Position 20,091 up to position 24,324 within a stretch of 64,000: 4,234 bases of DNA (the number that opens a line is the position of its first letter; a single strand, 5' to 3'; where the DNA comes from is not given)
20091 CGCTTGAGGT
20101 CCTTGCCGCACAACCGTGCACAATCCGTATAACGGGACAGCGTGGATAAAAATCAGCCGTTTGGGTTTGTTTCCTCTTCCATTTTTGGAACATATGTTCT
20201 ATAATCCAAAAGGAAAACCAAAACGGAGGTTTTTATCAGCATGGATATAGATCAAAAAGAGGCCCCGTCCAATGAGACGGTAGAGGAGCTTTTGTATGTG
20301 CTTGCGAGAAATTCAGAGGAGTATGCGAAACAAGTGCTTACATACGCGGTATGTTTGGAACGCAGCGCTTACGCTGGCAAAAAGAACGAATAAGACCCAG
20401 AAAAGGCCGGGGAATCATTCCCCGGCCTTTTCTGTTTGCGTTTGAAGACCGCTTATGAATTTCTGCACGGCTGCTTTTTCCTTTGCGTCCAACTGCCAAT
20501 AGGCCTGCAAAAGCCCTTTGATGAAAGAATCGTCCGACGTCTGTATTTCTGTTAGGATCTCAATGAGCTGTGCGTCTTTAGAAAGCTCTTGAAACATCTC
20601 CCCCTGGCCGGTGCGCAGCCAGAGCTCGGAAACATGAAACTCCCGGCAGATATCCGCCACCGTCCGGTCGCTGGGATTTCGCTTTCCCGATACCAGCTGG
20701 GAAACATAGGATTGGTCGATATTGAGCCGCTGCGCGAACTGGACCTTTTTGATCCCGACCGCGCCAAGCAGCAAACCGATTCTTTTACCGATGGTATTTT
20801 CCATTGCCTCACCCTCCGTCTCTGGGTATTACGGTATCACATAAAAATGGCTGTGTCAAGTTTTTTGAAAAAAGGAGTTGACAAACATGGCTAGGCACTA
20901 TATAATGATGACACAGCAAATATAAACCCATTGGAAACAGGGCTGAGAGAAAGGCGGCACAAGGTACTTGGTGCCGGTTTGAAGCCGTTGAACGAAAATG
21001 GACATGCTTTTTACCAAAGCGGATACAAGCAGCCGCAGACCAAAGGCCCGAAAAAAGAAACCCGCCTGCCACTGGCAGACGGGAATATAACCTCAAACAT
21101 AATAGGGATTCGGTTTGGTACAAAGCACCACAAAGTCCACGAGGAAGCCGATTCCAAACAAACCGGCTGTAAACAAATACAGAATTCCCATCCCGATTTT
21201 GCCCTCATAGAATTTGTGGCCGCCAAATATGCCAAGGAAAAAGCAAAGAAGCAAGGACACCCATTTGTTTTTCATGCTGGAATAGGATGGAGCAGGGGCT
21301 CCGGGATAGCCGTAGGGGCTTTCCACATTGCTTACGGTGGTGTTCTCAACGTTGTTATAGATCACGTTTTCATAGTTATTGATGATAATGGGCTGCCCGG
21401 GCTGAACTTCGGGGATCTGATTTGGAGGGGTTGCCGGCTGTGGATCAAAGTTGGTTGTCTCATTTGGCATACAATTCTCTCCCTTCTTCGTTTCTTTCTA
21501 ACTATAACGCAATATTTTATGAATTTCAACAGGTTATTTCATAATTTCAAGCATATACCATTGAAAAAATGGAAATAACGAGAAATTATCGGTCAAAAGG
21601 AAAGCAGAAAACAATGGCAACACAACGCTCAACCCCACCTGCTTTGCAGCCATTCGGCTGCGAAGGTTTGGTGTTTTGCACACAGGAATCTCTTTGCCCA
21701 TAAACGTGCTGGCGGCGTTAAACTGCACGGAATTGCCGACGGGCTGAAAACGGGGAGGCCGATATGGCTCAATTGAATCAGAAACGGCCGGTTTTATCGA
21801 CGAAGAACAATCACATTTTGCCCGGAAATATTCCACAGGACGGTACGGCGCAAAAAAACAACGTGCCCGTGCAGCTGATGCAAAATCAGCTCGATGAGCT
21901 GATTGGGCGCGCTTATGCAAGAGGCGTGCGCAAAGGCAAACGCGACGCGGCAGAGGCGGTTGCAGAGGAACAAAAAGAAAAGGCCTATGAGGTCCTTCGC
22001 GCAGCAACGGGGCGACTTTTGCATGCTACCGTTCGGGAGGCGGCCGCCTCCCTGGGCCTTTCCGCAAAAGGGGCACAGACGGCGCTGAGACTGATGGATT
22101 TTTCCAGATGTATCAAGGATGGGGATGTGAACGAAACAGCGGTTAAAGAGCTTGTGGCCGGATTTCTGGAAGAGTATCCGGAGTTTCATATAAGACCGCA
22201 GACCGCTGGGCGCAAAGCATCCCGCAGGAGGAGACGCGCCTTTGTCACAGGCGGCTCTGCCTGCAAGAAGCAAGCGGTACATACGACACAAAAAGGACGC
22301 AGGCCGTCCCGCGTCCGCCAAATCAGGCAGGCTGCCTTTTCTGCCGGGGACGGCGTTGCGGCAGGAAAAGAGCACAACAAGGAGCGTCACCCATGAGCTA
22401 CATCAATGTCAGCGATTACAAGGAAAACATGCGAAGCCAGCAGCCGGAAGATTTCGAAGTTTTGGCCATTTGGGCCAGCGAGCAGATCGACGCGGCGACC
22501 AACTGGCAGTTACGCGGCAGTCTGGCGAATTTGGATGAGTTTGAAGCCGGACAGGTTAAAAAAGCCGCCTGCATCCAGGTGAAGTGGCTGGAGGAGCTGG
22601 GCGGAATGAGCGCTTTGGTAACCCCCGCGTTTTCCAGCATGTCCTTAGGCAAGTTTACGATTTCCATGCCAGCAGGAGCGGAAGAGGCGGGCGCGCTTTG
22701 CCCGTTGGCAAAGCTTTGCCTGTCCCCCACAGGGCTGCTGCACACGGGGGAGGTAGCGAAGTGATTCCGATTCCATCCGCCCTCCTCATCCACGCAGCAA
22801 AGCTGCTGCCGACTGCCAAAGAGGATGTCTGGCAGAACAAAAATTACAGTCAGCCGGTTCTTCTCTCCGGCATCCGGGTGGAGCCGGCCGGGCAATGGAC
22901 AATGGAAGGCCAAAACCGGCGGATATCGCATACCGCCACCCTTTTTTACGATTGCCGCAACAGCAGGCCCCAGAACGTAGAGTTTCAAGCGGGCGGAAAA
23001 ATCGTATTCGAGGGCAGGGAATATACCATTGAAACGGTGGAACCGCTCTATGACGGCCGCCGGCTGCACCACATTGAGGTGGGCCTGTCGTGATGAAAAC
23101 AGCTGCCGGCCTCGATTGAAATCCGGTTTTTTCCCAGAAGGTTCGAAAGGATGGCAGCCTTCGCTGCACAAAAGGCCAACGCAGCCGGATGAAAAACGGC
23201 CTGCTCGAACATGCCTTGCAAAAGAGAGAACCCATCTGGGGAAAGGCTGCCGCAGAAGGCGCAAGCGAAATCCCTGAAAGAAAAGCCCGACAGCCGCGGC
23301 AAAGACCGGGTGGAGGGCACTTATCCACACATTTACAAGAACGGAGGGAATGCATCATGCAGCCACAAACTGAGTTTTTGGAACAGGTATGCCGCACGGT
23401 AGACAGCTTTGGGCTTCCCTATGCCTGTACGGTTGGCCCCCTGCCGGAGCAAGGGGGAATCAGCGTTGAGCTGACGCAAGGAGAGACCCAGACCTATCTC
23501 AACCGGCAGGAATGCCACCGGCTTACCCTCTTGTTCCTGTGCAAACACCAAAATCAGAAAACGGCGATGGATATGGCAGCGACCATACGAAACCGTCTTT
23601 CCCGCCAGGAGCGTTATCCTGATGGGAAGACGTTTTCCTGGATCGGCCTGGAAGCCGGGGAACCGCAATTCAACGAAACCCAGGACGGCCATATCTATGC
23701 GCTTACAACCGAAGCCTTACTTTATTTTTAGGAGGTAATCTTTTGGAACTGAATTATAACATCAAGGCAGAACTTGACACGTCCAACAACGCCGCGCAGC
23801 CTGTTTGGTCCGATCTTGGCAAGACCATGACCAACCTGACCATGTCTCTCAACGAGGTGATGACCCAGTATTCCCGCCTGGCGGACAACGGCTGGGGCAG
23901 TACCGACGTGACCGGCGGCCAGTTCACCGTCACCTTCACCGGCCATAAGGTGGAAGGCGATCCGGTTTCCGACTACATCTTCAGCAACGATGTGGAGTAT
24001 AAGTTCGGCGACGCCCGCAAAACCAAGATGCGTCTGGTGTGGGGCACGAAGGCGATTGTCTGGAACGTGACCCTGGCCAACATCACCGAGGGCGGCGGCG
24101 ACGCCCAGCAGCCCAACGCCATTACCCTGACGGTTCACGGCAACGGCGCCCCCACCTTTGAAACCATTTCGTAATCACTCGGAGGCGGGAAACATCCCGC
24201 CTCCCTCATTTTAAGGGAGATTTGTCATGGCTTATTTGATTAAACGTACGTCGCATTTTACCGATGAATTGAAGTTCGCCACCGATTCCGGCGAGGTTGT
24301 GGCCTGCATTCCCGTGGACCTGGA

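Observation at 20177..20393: Perfect Cheo-type LexA box on the promoter of an unlisted 50-aa ORF next to the prophage repressor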

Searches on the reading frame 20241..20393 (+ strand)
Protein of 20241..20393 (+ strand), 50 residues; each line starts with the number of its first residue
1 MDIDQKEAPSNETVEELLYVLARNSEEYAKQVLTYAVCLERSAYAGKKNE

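Call 7: search_protein_families(library=pfam, proteins=[window:20241-20393:+], max_evalue=0.01)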
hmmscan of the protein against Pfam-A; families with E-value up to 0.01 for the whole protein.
window:20241-20393:+ (50 aa): 0 families

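Call 10: search_protein_families(library=phrogs, proteins=[window:20241-20393:+], max_evalue=0.001)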
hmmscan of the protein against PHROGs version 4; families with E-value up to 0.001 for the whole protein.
window:20241-20393:+ (50 aa): 0 families

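Call 12: find_homologous_proteins(query=window:20241-20393:+, max_evalue=0.01)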
Query window:20241-20393:+ (50 aa): 4 proteins with E <= 0.01 among 4 candidates.
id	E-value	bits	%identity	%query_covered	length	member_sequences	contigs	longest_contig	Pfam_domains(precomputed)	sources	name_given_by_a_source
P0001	3.5e-22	93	96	98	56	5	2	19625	-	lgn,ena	-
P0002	2.8e-15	72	76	100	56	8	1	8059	-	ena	-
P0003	3.1e-15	72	80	98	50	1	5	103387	-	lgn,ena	-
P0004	5.6e-14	68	80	92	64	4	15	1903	-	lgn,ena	-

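Call 14: find_encoding_contigs(protein=P0003, flank=6000, max_places=6)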
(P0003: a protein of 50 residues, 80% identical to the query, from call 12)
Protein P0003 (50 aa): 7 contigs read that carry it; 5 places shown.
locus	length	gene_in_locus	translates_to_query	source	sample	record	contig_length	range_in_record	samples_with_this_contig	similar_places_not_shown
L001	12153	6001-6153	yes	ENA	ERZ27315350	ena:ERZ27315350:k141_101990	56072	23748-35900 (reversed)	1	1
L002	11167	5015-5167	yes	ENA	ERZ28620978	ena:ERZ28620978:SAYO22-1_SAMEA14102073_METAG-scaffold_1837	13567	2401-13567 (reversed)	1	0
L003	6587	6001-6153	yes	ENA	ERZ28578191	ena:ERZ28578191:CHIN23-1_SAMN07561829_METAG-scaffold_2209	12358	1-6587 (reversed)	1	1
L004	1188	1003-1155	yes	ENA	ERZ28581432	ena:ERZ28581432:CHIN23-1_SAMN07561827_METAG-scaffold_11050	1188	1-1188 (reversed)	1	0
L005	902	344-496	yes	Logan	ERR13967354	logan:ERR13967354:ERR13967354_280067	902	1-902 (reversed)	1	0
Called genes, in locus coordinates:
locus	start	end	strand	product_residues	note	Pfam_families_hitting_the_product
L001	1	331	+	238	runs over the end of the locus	PF00535:Glycos_transf_2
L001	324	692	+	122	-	PF04138:GtrA_DPMS_TM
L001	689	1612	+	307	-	PF09992:NAGPA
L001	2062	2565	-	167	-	PF16079:Phage_holin_5_2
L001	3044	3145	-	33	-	-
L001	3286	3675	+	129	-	-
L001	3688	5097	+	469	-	PF01471:PG_binding_1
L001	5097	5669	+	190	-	PF01471:PG_binding_1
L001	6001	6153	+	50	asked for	-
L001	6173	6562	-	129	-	PF12844:HTH_19 (weak), PF01381:HTH_3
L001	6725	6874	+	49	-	-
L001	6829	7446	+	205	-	-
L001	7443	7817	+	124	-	-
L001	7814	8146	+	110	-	PF10665:Minor_capsid_1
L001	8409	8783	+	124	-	-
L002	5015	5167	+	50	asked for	-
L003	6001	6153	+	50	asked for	-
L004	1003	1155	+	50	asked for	-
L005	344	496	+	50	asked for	-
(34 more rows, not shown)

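Call 16: find_encoding_contigs(protein=P0001, flank=8000, max_places=4)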
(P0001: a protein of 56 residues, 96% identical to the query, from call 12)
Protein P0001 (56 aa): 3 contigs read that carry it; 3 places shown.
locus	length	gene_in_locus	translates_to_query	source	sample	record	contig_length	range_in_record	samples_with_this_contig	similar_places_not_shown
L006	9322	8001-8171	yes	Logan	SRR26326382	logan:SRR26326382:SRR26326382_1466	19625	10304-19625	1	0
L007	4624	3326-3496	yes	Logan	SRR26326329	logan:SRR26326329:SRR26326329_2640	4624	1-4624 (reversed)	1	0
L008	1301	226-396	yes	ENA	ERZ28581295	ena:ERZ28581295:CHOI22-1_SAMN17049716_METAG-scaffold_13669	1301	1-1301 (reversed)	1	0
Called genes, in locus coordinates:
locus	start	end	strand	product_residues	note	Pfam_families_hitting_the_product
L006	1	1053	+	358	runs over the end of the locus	PF00535:Glycos_transf_2, PF04138:GtrA_DPMS_TM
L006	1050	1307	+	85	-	-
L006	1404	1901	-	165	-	PF16079:Phage_holin_5_2 (weak)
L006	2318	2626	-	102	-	PF13443:HTH_26, PF01381:HTH_3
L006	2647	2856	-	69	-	PF13443:HTH_26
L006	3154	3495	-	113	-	PF13560:HTH_31, PF01381:HTH_3, PF12844:HTH_19 (weak)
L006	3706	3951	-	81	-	PF13560:HTH_31, PF12844:HTH_19 (weak), PF01381:HTH_3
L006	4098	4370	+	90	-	PF04014:MazE_antitoxin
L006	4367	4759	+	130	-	-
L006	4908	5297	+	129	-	-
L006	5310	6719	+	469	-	PF01471:PG_binding_1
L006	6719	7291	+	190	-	PF01471:PG_binding_1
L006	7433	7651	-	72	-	-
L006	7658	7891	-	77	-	-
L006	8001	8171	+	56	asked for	-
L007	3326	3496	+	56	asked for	-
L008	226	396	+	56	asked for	-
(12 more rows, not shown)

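Call 17: find_encoding_contigs(protein=P0002, flank=8000, max_places=4)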
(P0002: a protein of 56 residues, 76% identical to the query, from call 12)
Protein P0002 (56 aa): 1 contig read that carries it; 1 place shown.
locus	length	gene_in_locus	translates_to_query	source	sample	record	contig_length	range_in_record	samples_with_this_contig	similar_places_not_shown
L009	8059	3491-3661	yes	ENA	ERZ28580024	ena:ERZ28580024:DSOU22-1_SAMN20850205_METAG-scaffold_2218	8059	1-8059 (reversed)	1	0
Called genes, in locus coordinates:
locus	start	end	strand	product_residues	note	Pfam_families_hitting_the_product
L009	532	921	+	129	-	-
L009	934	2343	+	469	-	PF01471:PG_binding_1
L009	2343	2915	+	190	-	PF01471:PG_binding_1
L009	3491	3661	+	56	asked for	-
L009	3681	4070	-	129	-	PF01381:HTH_3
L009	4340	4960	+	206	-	-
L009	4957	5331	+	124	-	-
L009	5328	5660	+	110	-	PF10665:Minor_capsid_1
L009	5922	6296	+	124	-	-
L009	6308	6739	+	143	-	-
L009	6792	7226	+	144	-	-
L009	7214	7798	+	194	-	PF06854:Phage_Gp15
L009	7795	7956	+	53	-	-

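Call 18: find_encoding_contigs(protein=P0004, flank=8000, max_places=6)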
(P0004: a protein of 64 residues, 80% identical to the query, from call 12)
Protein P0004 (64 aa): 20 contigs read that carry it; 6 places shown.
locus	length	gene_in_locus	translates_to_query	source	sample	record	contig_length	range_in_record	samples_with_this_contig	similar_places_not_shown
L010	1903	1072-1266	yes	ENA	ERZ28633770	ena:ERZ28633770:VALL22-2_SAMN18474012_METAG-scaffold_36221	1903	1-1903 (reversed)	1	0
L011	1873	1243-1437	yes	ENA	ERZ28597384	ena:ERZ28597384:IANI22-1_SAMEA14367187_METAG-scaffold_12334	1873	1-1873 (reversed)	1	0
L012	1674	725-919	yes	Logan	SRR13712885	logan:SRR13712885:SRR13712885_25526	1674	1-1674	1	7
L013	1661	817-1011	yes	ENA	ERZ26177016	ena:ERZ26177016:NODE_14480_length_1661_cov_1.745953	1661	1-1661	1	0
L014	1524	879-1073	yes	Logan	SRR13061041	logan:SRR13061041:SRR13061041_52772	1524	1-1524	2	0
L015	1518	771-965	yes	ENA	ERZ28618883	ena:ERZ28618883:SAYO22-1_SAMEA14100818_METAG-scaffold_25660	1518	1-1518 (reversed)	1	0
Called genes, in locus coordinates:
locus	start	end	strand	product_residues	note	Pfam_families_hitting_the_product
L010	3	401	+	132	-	?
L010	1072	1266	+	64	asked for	-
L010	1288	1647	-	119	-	PF01381:HTH_3 (weak)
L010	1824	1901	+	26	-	?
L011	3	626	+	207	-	?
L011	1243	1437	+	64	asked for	-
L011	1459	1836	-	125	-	PF12844:HTH_19 (weak), PF01381:HTH_3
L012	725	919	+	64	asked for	-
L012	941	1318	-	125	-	PF12844:HTH_19 (weak), PF01381:HTH_3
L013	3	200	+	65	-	?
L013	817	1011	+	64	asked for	-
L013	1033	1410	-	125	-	PF12844:HTH_19 (weak), PF01381:HTH_3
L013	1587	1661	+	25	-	?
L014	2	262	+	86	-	?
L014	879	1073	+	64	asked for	-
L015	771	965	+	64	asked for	-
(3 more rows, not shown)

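Call 26: find_related_loci(query=A3, collection=genome_contigs, flank=10000)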
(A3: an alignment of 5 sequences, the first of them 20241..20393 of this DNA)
Query A3 (50 aa) in genome_contigs; peptide patterns used: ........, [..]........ (x = any residue, [..] = any of these).
74 stretches matched a pattern; 2 encode a relative of the query (tblastn E <= 1e-3); 2 distinct loci.
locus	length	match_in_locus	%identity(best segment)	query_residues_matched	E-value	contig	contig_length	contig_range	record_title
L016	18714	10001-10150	78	1-50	6e-23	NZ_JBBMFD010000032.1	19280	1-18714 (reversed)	Solibaculum intestinale strain CLA-JM-H44 CLAJMH44_contig_32_length_19280, whole genome shotgun sequence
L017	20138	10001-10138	80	1-46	5e-21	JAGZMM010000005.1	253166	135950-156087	MAG: Clostridiales bacterium isolate L3_114_360G1_dasL3_114_360G1_concoct_73 L3_114_360G1_scaffold_10, whole genome shot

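Call 39: search_protein_representatives(alignment_id=A3)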
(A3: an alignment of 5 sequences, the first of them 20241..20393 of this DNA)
Query: 5 sequences, 56 profile positions. Proteins with E-value up to 0.001 (for the whole library): 6; up to 1e-10: 1; up to 1e-30: 1. The best 6 are listed.
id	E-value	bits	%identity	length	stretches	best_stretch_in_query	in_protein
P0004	1.7e-31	124.0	-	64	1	4-56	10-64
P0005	2.4e-06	43.4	-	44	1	17-55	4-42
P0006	3.2e-06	43.0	-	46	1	20-54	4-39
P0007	4.3e-04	36.2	-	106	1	15-49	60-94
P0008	9.2e-04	35.2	-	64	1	7-52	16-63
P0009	9.8e-04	35.1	-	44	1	17-47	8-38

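Call 42: find_encoding_contigs(protein=P0005, flank=5000, max_places=3)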
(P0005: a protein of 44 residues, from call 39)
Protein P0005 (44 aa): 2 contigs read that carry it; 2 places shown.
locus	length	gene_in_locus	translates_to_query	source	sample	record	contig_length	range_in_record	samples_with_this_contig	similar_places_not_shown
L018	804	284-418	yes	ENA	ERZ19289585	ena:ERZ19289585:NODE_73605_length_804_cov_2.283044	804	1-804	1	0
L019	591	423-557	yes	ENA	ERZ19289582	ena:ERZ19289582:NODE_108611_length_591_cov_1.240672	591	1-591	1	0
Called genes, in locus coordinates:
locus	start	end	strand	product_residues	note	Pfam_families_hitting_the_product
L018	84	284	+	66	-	-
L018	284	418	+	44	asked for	-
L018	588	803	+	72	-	?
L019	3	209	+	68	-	?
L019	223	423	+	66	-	-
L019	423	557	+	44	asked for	-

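Call 43: predict_structure(alignment_id=A3)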
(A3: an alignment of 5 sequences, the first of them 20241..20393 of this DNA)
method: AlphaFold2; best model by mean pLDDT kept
length: 50 residues; sequences in the alignment: 5
mean_pLDDT: 86.1   pTM: 0.51
mean pLDDT of the five models: 86.1, 86.0, 84.4, 76.2, 70.0
residues with pLDDT >= 90: 31; 70-90: 10; 50-70: 7; < 50: 2
segments of 3 or more residues with pLDDT < 50: none
pLDDT, mean of each block of 10 residues (from residue 1): 65 94 97 96 78
secondary structure, 60 per line:
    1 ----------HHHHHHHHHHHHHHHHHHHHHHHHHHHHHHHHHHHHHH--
elements in order: H11-48

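Call 44: find_encoding_contigs(protein=P0006, flank=6000, max_places=3)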
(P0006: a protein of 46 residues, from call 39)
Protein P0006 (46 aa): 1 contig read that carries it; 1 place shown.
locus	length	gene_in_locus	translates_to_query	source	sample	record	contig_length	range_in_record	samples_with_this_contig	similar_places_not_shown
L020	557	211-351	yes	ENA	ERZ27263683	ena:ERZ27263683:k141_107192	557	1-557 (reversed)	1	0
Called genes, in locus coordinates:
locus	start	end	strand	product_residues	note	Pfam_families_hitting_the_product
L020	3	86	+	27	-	?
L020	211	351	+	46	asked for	-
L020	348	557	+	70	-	?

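Call 45: find_encoding_contigs(protein=P0007, flank=6000, max_places=3)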
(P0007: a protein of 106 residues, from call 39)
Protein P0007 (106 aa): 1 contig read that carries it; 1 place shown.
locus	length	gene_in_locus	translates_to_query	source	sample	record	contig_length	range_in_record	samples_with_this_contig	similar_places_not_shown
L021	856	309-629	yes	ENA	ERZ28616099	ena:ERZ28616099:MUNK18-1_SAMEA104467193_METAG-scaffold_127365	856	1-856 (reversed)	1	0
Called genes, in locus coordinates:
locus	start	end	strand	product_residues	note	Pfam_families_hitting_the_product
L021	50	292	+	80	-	-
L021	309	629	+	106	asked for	-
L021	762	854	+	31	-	?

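Call 46: find_encoding_contigs(protein=P0009, flank=6000, max_places=3)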
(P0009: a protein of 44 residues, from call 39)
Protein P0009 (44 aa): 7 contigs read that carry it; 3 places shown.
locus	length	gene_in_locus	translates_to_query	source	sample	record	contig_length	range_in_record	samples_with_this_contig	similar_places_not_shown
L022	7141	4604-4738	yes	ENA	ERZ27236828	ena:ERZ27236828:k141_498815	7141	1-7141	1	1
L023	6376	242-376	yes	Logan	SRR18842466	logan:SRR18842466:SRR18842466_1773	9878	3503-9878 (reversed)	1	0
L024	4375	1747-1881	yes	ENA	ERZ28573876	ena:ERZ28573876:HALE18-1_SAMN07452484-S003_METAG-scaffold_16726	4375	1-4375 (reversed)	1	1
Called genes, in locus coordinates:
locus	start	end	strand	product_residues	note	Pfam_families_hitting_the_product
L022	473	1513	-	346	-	PF14659:Phage_int_SAM_3, PF22022:Phage_int_M, PF00589:Phage_integrase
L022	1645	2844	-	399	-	PF02661:Fic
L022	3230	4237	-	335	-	PF13310:Virulence_RhuM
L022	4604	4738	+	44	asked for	-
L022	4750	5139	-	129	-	PF12844:HTH_19, PF01381:HTH_3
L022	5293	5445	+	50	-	-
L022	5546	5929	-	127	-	-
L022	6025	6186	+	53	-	-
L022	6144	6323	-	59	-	-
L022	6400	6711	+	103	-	-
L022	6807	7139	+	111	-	?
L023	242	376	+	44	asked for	-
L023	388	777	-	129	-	PF12844:HTH_19, PF01381:HTH_3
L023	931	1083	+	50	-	-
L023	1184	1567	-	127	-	-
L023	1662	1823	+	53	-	-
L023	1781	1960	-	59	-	-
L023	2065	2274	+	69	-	-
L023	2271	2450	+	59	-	-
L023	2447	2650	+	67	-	PF01381:HTH_3 (weak)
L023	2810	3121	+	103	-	-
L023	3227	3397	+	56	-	-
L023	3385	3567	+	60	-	-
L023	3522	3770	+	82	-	-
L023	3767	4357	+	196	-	-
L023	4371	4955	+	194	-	-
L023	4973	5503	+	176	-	PF02732:ERCC4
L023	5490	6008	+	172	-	-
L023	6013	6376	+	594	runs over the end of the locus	PF20720:nSTAND3 (faint), PF00910:RNA_helicase (faint), PF03796:DnaB_C (weak), PF06745:ATPase, PF13481:AAA_25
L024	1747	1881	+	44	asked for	-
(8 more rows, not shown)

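Call 52: search_protein_families(library=pfam, proteins=[L020:348-557:+, L018:84-284:+, L018:588-803:+, L021:50-292:+, L022:5293-5445:+, L022:5546-5929:-, L022:6400-6711:+, L023:3767-4357:+, L023:4371-4955:+], max_evalue=0.01)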
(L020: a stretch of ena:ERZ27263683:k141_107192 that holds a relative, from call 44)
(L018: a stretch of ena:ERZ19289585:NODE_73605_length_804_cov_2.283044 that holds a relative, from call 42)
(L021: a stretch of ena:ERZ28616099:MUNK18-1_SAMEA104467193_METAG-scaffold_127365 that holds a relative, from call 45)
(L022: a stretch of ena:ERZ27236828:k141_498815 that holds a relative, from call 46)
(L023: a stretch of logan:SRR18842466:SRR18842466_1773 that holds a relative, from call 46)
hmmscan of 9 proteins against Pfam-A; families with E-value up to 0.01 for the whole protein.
L020:348-557:+ (70 aa): 1 family
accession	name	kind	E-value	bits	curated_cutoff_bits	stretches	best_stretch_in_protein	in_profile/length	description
PF08346.17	AntA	-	3.5e-11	44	27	1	24-69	1-46/68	AntA/AntB antirepressor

L018:84-284:+ (66 aa): 0 families

L018:588-803:+ (72 aa): 0 families

L021:50-292:+ (80 aa): 0 families

L022:5293-5445:+ (50 aa): 0 families

L022:5546-5929:- (127 aa): 0 families

L022:6400-6711:+ (103 aa): 1 family
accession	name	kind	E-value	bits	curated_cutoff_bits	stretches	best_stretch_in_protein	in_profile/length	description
PF12728.13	HTH_17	-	0.0028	18.3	27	1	25-51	1-27/51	Helix-turn-helix domain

L023:3767-4357:+ (196 aa): 1 family
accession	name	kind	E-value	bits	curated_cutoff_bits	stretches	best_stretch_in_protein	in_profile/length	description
PF13479.12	AAA_24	-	0.0013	19.1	27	1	1-164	6-188/195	AAA domain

L023:4371-4955:+ (194 aa): 0 families

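Call 92: search_dna_similar(query=window:20241-20393:+, collection=phages, mode=protein, max_evalue=1, max_rows=10)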
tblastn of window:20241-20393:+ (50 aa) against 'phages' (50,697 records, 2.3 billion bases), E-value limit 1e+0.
No match.

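Call 103: search_solved_structures(query=A3, max_evalue=10)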
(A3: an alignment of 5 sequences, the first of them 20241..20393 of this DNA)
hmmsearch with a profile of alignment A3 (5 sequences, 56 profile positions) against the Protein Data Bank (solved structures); distinct sequences matched with E-value up to 10: 4.
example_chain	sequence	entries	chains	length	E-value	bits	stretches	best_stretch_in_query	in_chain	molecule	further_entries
2qgn_A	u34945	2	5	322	0.41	13.8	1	17-41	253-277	tRNA delta(2)-isopentenylpyrophosphate transferase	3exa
6xr2_A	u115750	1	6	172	1.4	12.1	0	14-37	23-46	dTor_3x57R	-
8fw5_D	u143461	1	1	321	1.9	11.7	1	19-47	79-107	GTP-binding protein Gtr1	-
9dze_A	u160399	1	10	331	2.8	11.2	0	14-39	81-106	pD5-14 A component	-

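Call 105: fold_search(model_id=the predicted structure, library=pdb)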
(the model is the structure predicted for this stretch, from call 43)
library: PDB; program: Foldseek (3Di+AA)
matches with E <= 10: 0; with E <= 0.001: 0
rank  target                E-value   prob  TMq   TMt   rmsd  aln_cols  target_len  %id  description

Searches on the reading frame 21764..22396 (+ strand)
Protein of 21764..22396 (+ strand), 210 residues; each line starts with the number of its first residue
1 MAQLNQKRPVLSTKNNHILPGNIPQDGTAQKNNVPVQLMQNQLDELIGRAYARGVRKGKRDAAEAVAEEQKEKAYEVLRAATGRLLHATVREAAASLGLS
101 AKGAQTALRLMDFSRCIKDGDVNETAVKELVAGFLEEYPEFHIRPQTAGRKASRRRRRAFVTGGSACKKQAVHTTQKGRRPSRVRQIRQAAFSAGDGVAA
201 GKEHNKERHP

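Call 7: search_protein_families(library=pfam, proteins=[window:21764-22396:+], max_evalue=0.01)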
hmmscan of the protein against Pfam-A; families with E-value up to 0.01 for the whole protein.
window:21764-22396:+ (210 aa): 0 families

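Call 10: search_protein_families(library=phrogs, proteins=[window:21764-22396:+], max_evalue=0.001)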
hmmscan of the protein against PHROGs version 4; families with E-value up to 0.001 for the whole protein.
window:21764-22396:+ (210 aa): 2 families
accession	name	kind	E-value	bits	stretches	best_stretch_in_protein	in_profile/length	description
phrog_2303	-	head and packaging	1.1e-08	36.2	1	68-164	106-192/219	head scaffolding protein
phrog_4708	-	head and packaging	0.00024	21.9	1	56-185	110-232/245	head scaffolding protein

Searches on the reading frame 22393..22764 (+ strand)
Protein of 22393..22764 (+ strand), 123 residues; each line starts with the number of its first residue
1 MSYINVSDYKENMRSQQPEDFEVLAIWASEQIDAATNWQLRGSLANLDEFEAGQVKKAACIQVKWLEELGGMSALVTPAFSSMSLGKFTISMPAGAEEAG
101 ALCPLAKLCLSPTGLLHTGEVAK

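Call 7: search_protein_families(library=pfam, proteins=[window:22393-22764:+], max_evalue=0.01)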
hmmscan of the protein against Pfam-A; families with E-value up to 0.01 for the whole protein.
window:22393-22764:+ (123 aa): 0 families

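Call 10: search_protein_families(library=phrogs, proteins=[window:22393-22764:+], max_evalue=0.001)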
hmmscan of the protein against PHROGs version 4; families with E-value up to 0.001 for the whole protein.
window:22393-22764:+ (123 aa): 2 families
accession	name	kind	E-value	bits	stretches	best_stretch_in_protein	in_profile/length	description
phrog_541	-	connector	4.4e-21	76.2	1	1-119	1-125/129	head-tail adaptor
phrog_17896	-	unknown function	4.9e-06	27.3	1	2-97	93-192/230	-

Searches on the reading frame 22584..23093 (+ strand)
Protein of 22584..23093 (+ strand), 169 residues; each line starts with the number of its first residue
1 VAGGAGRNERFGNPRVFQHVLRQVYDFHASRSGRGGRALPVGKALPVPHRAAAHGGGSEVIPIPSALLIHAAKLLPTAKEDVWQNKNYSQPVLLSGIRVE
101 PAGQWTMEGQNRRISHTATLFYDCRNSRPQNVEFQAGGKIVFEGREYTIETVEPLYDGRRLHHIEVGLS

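Call 10: search_protein_families(library=phrogs, proteins=[window:22584-23093:+], max_evalue=0.001)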
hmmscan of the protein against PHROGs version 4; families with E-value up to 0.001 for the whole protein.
window:22584-23093:+ (169 aa): 1 family
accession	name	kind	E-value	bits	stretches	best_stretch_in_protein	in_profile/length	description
phrog_793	-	connector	1.1e-21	78.1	1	62-167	4-111/113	head-tail adaptor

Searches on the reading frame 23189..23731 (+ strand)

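Call 10: search_protein_families(library=phrogs, proteins=[window:23189-23731:+], max_evalue=0.001)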
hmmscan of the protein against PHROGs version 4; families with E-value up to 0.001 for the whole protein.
window:23189-23731:+ (180 aa): 1 family
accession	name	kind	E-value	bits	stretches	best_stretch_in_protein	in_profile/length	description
phrog_913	-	head and packaging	1.4e-11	45.5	1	62-175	3-124/133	minor head protein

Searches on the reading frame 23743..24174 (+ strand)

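Call 10: search_protein_families(library=phrogs, proteins=[window:23743-24174:+], max_evalue=0.001)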
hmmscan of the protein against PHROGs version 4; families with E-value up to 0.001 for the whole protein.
window:23743-24174:+ (143 aa): 2 families
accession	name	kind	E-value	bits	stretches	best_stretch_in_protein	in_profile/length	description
phrog_820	-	tail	1.8e-28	100.2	1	3-141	8-150/155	major tail protein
phrog_3884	-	tail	4.7e-07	30.8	1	10-140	19-153/162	major tail protein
